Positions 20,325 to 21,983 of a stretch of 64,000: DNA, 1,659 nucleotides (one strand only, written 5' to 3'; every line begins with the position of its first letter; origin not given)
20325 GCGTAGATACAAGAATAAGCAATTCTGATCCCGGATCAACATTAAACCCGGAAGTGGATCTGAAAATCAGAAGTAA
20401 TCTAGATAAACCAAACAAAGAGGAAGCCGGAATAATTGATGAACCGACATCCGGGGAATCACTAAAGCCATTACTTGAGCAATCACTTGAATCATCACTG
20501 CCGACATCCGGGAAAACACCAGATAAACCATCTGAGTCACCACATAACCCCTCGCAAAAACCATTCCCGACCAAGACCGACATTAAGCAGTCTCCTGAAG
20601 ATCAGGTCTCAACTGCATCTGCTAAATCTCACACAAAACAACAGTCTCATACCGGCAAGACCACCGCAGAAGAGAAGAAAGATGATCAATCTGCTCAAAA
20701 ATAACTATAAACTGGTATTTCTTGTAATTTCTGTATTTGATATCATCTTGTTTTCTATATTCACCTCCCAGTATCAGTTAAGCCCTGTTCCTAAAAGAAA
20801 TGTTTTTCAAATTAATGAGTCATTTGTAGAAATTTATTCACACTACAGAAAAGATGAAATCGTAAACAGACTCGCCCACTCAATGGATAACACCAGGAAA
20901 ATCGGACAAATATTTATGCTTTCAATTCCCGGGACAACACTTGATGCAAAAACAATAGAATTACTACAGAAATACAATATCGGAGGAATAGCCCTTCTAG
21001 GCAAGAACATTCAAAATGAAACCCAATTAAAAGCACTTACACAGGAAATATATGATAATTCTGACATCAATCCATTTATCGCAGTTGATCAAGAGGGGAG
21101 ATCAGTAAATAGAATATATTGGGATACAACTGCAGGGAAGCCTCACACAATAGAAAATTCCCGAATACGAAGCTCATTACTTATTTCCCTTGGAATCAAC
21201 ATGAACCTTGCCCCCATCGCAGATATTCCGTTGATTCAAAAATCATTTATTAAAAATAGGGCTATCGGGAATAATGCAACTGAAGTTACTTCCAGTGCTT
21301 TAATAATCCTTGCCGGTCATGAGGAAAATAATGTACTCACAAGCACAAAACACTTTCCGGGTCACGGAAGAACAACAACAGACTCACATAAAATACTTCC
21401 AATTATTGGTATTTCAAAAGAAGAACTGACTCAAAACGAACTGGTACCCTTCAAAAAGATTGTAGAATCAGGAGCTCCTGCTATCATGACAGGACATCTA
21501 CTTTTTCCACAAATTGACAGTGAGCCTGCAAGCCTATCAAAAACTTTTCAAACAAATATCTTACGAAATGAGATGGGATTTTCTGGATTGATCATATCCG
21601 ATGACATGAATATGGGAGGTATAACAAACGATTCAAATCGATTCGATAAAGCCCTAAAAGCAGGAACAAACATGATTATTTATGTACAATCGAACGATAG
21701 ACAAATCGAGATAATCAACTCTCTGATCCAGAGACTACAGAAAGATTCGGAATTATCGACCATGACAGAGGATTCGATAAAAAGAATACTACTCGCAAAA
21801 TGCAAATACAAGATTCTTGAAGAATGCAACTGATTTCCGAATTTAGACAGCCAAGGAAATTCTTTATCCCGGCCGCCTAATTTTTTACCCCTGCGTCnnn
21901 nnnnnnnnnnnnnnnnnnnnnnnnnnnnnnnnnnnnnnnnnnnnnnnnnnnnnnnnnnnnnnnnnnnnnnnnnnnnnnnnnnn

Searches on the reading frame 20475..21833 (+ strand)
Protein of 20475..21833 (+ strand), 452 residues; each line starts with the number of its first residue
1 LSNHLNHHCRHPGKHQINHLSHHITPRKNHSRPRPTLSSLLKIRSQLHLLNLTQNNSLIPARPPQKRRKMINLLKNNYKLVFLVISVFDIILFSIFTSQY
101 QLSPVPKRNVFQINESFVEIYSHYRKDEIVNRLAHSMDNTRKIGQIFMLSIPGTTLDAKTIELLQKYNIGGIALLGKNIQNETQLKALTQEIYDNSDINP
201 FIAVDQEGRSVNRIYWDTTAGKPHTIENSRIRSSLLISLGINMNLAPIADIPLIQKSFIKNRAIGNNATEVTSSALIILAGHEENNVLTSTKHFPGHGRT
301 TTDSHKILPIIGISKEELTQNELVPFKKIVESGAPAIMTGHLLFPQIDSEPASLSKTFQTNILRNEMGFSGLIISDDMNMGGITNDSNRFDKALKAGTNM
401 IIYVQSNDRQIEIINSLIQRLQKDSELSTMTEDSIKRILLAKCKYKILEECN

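Call 101: search_protein_families(library=pfam, proteins=[window:20475-21833:+], max_evalue=0.001)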
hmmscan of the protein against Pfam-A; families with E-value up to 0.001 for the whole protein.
window:20475-21833:+ (452 aa): 1 family
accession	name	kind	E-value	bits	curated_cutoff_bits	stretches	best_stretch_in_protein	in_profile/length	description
PF00933.27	Glyco_hydro_3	-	1.5e-54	186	27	1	141-439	4-314/316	Glycosyl hydrolase family 3 N terminal domain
